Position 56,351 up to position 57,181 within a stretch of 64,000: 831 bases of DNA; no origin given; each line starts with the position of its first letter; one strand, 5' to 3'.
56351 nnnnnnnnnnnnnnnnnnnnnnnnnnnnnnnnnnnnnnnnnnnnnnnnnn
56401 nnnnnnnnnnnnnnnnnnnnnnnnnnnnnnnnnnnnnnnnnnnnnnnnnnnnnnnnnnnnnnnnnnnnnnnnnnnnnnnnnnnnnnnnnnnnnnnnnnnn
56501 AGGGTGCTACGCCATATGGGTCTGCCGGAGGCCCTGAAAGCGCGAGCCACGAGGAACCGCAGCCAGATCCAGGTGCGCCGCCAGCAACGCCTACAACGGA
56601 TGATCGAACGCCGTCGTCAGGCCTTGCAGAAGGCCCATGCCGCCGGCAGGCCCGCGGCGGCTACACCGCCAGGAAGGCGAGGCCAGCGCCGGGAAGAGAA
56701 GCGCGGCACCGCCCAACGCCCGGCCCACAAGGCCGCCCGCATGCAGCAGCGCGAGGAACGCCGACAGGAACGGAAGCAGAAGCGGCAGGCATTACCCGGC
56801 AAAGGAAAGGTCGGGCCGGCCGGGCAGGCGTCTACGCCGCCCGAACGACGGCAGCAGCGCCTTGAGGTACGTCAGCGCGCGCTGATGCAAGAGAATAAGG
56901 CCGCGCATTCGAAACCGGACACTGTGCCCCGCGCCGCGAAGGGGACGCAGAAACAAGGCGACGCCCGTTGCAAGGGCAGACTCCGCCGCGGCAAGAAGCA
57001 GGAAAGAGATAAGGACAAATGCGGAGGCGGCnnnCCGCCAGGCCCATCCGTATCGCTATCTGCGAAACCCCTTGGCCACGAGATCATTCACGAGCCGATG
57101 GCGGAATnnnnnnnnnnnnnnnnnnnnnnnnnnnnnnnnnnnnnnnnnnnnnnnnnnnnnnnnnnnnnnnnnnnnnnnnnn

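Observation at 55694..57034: FecR-domain lipoprotein with a ~160-aa polycationic tail embedded in the LPS core cluster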

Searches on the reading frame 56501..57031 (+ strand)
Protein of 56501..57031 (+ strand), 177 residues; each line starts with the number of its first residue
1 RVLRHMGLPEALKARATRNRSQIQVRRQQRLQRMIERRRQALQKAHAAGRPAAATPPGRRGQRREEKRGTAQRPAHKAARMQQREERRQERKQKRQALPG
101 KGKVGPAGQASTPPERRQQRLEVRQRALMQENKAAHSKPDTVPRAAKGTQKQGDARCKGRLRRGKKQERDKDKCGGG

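Call 38: search_protein_families(library=pfam, proteins=[window:56501-57031:+], max_evalue=1)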
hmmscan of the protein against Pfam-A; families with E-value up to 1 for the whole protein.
window:56501-57031:+ (177 aa): 0 families

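Call 48: search_protein_representatives(protein=window:56501-57031:+)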
Query: 177 residues. Proteins with E-value up to 0.001 (for the whole library): 2; up to 1e-10: 0; up to 1e-30: 0. The best 2 are listed.
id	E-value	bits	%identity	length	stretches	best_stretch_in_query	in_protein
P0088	1.8e-06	44.5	43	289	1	1-177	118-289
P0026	2.9e-06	43.9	54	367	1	2-62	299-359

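Call 67: search_solved_structures(query=window:56501-57031:+, max_evalue=1)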
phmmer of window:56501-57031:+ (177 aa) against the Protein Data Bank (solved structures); distinct sequences matched with E-value up to 1: 2.
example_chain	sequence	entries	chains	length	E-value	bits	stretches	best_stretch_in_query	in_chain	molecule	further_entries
10uh_A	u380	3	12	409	0.048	17.1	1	72-159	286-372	Formyl-coenzyme a transferase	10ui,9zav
6s3d_M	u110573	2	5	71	0.3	14.5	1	120-176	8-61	S0_2.126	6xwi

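Call 68: search_protein_families(library=ncbifam, proteins=[window:56501-57031:+], max_evalue=0.01)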
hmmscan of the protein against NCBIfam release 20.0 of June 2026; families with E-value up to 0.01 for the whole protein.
window:56501-57031:+ (177 aa): 0 families
